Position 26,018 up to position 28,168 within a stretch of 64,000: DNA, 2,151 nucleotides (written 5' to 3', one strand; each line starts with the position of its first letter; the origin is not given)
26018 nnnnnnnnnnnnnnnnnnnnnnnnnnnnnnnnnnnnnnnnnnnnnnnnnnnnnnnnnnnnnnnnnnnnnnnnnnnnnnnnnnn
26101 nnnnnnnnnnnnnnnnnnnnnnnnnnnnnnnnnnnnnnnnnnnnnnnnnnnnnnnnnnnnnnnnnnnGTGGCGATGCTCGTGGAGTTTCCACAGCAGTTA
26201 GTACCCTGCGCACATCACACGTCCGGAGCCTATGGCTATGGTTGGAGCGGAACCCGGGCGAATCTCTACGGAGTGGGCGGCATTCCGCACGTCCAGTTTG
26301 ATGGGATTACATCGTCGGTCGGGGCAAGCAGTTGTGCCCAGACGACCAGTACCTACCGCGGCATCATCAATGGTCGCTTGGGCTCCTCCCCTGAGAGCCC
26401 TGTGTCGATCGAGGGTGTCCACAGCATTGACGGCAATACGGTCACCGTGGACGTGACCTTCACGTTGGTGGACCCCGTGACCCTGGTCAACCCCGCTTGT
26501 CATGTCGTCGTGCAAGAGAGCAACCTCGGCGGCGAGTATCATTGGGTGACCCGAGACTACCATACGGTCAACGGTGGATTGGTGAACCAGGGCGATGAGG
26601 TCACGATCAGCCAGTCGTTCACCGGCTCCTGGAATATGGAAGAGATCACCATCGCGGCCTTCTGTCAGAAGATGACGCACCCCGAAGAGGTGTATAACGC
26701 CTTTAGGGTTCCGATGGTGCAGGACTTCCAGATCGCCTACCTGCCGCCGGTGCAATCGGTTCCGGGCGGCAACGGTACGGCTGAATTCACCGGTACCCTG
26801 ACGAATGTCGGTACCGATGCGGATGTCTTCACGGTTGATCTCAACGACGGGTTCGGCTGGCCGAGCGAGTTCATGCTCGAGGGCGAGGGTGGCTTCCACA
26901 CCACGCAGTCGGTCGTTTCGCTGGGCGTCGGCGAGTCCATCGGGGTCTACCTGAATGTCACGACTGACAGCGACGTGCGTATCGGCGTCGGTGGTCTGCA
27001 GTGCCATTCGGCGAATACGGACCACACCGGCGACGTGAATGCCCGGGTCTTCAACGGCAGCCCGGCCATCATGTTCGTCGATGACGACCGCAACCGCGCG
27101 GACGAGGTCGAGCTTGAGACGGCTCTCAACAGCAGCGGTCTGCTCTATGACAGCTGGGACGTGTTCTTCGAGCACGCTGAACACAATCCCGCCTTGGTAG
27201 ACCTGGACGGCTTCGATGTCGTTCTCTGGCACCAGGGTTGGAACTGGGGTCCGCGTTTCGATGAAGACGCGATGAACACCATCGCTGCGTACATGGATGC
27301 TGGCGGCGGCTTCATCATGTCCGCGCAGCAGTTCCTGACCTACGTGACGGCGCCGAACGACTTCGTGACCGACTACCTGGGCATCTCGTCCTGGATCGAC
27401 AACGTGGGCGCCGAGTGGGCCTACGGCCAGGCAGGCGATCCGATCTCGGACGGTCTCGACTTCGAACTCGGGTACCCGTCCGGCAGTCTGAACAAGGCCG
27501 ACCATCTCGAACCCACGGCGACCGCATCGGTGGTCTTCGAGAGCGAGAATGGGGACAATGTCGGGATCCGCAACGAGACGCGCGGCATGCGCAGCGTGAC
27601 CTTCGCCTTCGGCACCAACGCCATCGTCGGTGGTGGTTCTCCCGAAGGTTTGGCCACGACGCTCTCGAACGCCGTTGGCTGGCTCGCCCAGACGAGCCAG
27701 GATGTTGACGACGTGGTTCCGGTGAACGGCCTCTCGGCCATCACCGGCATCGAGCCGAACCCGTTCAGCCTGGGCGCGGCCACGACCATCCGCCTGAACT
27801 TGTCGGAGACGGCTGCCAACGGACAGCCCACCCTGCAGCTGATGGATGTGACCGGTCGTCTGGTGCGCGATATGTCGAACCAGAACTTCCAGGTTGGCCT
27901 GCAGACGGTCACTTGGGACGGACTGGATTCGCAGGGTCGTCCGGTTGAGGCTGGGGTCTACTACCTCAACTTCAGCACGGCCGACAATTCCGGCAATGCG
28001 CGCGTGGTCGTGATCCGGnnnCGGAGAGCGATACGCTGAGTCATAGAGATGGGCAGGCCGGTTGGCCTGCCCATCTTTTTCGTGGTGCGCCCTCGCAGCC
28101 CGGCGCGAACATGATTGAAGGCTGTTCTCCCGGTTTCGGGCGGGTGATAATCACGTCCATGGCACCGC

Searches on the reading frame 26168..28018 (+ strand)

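Call 7: search_protein_families(library=pfam, proteins=[window:26168-28018:+], max_evalue=0.01)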
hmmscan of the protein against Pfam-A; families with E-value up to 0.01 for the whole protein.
window:26168-28018:+ (617 aa): 1 family
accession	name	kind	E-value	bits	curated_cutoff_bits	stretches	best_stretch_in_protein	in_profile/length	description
PF13860.13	FlgD_ig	-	1.2e-09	38.5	27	1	536-605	9-76/79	FlgD Ig-like domain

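Call 52: search_protein_families(library=ncbifam, proteins=[window:26168-28018:+], max_evalue=0.01)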
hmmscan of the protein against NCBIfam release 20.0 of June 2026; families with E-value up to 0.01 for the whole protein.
window:26168-28018:+ (617 aa): 11 families
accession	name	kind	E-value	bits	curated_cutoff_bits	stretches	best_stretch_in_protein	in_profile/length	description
NF045500.1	Omp28_seleno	equivalog_domain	7.1e-13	48.7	200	1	3-181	64-266/377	Omp28-related selenoprotein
NF009276.0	PRK12633.1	equivalog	3.3e-08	33.5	383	1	526-610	105-187/234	flagellar basal body rod modification protein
NF005176.1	PRK06655.1-1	equivalog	1.3e-06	28.5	230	1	543-610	90-154/197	flagellar hook assembly protein FlgD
TIGR04183.1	Por_Secre_tail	domain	6.2e-06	26.1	23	1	530-615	3-71/72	T9SS type A sorting domain-containing protein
NF033707.1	T9SS_sortase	equivalog_domain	7.2e-06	23.9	420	1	529-608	1002-1081/1095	type IX secretion system sortase PorU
NF004496.1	PRK05842.1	equivalog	2.2e-05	23.8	250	1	549-600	163-216/271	flagellar hook assembly protein FlgD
NF009452.0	PRK12812.1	equivalog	4.6e-05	22.8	258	1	541-611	141-213/289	flagellar basal body rod modification protein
NF009277.0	PRK12634.1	equivalog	8.1e-05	22.8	333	1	549-611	119-181/221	flagellar basal body rod modification protein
NF053608.1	Lsa66_OmpA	equivalog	0.0015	17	700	1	557-615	182-239/581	fibronectin-binding adhesin Lsa66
NF052228.1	T9SS_PorZ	equivalog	0.0054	15.2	260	1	557-610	700-748/757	type IX secretion system anionic LPS delivery protein PorZ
NF009453.0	PRK12813.1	equivalog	0.0055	16.3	264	0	539-604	113-173/223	flagellar basal body rod modification protein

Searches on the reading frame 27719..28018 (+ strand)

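Call 52: search_protein_families(library=ncbifam, proteins=[window:27719-28018:+], max_evalue=0.01)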
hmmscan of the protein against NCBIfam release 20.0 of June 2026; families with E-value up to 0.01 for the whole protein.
window:27719-28018:+ (100 aa): 11 families
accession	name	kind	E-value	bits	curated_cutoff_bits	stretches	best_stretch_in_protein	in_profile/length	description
NF009276.0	PRK12633.1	equivalog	1.6e-09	37.9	383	1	10-93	106-187/234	flagellar basal body rod modification protein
NF005176.1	PRK06655.1-1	equivalog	5.3e-08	33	230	1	25-94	89-155/197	flagellar hook assembly protein FlgD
NF033707.1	T9SS_sortase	equivalog_domain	1.8e-07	29.2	420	1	12-92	1002-1082/1095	type IX secretion system sortase PorU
TIGR04183.1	Por_Secre_tail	domain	2.3e-07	30.7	23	1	13-98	3-71/72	T9SS type A sorting domain-containing protein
NF009452.0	PRK12812.1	equivalog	1.7e-06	27.5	258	1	24-94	141-213/289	flagellar basal body rod modification protein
NF009277.0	PRK12634.1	equivalog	8.4e-06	26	333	1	32-94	119-181/221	flagellar basal body rod modification protein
NF004496.1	PRK05842.1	equivalog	1.5e-05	24.4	250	1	32-84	163-217/271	flagellar hook assembly protein FlgD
NF053608.1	Lsa66_OmpA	equivalog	7e-05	21.4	700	1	40-98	182-239/581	fibronectin-binding adhesin Lsa66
NF009453.0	PRK12813.1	equivalog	0.00024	20.7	264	1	20-88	111-174/223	flagellar basal body rod modification protein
NF052228.1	T9SS_PorZ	equivalog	0.00028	19.5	260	1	39-93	699-748/757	type IX secretion system anionic LPS delivery protein PorZ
NF038127.1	FDP_fam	subfamily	0.003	18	29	1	15-94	22-114/150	DVUA0089 family protein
